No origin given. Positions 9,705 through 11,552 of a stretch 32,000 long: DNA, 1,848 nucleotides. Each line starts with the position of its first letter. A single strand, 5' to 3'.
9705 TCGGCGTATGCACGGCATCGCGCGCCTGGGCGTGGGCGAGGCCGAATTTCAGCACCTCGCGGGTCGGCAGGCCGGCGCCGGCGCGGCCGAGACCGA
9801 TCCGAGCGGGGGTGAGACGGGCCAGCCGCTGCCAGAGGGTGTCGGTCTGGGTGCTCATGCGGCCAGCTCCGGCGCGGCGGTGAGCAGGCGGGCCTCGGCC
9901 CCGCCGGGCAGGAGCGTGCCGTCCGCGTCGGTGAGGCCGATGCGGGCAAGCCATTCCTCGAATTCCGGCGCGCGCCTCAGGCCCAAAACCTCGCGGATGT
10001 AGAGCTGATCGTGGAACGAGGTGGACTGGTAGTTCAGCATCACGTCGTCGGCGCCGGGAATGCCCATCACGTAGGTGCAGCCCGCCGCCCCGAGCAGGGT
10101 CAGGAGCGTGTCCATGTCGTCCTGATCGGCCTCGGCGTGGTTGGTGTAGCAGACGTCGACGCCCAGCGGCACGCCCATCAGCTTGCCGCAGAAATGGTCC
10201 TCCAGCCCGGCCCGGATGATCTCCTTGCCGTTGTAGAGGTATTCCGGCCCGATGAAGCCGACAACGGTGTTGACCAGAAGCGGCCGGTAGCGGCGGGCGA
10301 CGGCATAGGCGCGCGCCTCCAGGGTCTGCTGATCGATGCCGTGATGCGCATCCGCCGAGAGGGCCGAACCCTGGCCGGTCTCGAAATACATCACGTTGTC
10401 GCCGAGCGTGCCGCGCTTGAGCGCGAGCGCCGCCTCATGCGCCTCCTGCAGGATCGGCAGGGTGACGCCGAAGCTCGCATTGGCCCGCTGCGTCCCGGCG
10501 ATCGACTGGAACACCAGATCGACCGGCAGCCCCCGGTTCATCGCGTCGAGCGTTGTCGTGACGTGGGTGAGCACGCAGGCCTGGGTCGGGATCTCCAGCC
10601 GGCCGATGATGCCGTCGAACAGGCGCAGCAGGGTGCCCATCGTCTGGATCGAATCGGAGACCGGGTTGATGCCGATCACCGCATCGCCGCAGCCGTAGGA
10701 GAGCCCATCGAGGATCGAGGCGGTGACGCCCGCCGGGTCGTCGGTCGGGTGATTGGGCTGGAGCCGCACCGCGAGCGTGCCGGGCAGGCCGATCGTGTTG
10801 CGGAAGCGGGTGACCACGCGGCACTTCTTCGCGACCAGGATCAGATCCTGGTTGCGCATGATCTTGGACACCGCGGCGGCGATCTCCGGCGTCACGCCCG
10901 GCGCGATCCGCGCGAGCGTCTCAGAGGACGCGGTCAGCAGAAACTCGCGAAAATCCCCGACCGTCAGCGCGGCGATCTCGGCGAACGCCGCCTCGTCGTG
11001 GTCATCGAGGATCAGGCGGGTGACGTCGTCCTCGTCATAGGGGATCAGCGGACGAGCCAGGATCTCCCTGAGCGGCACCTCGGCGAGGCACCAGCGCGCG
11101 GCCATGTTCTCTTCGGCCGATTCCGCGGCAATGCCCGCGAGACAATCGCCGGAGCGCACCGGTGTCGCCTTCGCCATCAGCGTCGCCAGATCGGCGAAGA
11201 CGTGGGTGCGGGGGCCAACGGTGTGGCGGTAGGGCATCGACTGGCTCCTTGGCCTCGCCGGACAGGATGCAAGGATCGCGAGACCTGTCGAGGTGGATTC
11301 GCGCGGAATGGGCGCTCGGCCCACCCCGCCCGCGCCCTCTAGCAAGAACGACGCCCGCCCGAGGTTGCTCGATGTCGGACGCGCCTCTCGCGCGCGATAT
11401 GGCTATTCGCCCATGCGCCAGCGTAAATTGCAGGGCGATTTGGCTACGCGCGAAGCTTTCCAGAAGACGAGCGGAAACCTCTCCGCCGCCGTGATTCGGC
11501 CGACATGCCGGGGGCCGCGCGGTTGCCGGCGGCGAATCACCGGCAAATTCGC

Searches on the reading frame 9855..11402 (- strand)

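Call 9: search_protein_families(library=pfam, max_evalue=0.01, proteins=[window:9855-11402:-])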
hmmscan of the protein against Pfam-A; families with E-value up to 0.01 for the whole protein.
window:9855-11402:- (515 aa): 1 family
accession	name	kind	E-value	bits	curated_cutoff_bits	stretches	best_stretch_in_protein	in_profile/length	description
PF06751.17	EutB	-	8e-216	717.4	25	1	68-497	2-432/435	Ethanolamine ammonia lyase large subunit (EutB)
